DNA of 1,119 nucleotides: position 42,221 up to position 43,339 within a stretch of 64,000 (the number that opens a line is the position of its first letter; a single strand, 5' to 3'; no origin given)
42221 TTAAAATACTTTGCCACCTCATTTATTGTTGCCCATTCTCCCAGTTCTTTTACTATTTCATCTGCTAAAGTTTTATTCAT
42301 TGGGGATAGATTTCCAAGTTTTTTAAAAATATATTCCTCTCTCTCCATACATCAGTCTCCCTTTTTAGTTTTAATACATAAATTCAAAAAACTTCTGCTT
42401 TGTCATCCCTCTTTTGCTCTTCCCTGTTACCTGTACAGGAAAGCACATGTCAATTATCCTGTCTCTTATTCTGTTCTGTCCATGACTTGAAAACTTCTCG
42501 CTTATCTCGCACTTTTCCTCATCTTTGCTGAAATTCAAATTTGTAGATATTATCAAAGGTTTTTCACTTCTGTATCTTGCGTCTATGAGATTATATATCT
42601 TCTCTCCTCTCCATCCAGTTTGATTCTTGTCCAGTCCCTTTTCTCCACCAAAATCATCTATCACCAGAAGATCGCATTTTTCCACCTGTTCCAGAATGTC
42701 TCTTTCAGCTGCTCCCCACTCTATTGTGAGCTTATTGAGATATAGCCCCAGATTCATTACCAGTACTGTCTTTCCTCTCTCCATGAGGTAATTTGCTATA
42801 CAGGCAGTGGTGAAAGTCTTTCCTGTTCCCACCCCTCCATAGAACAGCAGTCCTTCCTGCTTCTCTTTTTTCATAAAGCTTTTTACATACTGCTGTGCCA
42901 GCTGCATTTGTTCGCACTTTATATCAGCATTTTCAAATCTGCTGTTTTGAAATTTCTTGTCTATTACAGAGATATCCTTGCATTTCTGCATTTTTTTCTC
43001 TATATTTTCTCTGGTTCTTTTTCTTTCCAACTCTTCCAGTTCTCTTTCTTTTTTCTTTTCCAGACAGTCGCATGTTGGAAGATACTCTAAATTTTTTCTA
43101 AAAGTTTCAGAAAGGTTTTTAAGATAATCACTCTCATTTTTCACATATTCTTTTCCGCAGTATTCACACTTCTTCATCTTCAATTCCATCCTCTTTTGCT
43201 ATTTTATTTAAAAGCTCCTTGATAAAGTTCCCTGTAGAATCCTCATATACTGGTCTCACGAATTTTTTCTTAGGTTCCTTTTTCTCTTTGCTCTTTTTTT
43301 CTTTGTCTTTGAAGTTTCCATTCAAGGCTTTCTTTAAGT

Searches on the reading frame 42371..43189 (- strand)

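Call 8: search_protein_families(library=ncbifam, proteins=[window:42371-43189:-], max_evalue=0.01)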
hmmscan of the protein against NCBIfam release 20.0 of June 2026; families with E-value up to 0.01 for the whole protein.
window:42371-43189:- (272 aa): 23 families
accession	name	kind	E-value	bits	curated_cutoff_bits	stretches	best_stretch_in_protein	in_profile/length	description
NF005992.0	PRK08116.1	subfamily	2.4e-56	190.8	189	1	5-265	16-257/269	hypothetical protein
NF005304.0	PRK06835.1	equivalog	2.5e-25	89.3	215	1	93-260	163-320/330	ATP-binding protein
NF006505.0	PRK08939.1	equivalog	9.9e-21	74.3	228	1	51-260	93-304/306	primosomal protein DnaI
NF005931.1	PRK07952.1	equivalog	5.2e-19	68.8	357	1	52-221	38-208/246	replicative helicase loader DnaC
NF038214.1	IS21_help_AAA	equivalog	2.8e-17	63.2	200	1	37-260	25-229/232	IS21-like element helper ATPase IstB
NF009043.0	PRK12377.1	subfamily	6.9e-15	55.3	389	1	49-222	41-209/248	ATP-binding protein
NF005378.0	PRK06921.1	subfamily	5.3e-14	51.9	207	1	57-233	55-236/266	hypothetical protein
TIGR00362.1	DnaA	equivalog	1.2e-11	44.4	343.9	1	19-216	48-240/437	chromosomal replication initiator protein DnaA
NF001154.0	PRK00149.3-3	equivalog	5.1e-11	42.2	410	1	15-215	64-254/462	chromosomal replication initiator protein DnaA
NF006038.0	PRK08181.1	subfamily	1.2e-07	31.2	317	1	37-221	41-212/271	transposase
TIGR00064.1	ftsY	equivalog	1.5e-05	24.4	260.7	1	59-144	32-112/279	signal recognition particle-docking protein FtsY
TIGR03420.1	DnaA_homol_Hda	equivalog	9.1e-05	22.1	194.8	1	95-190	22-109/226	DnaA regulatory inactivator Hda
NF040713.1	ZapE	equivalog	9.3e-05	21.8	140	1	94-180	30-126/344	cell division protein ZapE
NF003229.0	PRK04195.1-5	equivalog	0.00017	20.4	280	1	84-150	15-80/413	replication factor C large subunit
NF001625.0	PRK00411.1-3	equivalog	0.00022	20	501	1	90-153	38-101/415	ORC1-type DNA replication protein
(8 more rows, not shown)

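Call 9: search_protein_families(library=pfam, proteins=[window:42371-43189:-], max_evalue=0.01)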
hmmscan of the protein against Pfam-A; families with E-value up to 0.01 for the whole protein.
window:42371-43189:- (272 aa): 11 families
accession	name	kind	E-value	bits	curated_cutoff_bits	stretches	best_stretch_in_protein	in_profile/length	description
PF01695.23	IstB_IS21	-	2.4e-13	50.6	24.1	1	58-265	37-236/238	IstB-like ATP binding protein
PF20720.3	nSTAND3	-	2.1e-06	28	27.2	1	107-247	13-136/155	Novel STAND NTPase 3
PF00308.24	Bac_DnaA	-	0.00011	22.9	23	1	103-215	24-136/162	Bacterial DnaA ATPAse domain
PF00004.35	AAA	-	0.00022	22.1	21.2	1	114-182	1-68/131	ATPase family associated with various cellular activities (AAA)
PF01656.29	CbiA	-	0.00045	20.6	25.4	1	121-164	9-52/125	CobQ/CobB/MinD/ParA nucleotide binding domain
PF03969.22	AFG1_ATPase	-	0.00051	19.5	27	0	89-128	35-78/361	AFG1-like ATPase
PF16796.11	Microtub_bd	-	0.0027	18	27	1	58-130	43-110/155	Microtubule binding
PF04851.21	ResIII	-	0.0045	17.3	22.5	1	93-144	7-58/164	Type III restriction enzyme, res subunit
PF05970.20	PIF1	-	0.0045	17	25.9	0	92-145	4-56/223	PIF1-like helicase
PF24883.2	NPHP3_N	-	0.005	17.5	24.8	0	98-143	8-54/164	Nephrocystin 3, N-terminal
PF06309.17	Torsin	-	0.008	16.7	27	0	100-140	39-82/127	Torsin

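Call 10: search_protein_families(library=padloc, proteins=[window:42371-43189:-], max_evalue=0.01)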
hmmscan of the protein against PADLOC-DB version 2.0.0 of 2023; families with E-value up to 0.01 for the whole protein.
window:42371-43189:- (272 aa): 8 families
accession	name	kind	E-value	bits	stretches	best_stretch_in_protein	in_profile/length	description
PDLC04472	PDC-M16A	-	3.7e-08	30.2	1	45-145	173-274/930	-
PDLC04475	PDC-M16A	-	0.00017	18.2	1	84-145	6-65/721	-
PDLC05035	PDC-S53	-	0.00021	17.5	1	20-178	422-584/900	-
PDLC02161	Avs2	-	0.00068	15.4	1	46-158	280-387/1499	-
PDLC02350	AbiO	-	0.001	15.9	1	2-180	83-266/468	AbiO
PDLC00914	TRIP13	-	0.0017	15.9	1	111-142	71-102/302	TRIP13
PDLC04476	PDC-M16A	-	0.0075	12.7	0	96-144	10-58/691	-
PDLC04559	PDC-M28B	-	0.0076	13.4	0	66-149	98-167/438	-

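Call 53: search_protein_families(library=phrogs, proteins=[window:42371-43189:-], max_evalue=0.00001)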
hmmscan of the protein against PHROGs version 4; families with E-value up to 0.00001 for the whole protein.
window:42371-43189:- (272 aa): 4 families
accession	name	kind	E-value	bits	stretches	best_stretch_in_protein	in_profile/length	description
phrog_50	-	DNA, RNA and nucleotide metabolism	1.4e-50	174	1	5-266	275-516/570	DnaC-like helicase loader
phrog_3277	-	DNA, RNA and nucleotide metabolism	1.1e-33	117.4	1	104-265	3-158/168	DnaC-like helicase loader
phrog_15321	-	unknown function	1.5e-06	29.3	1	171-223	7-58/93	-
phrog_26922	-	DNA, RNA and nucleotide metabolism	4.4e-06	28.2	1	162-220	2-55/92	DnaC-like helicase loader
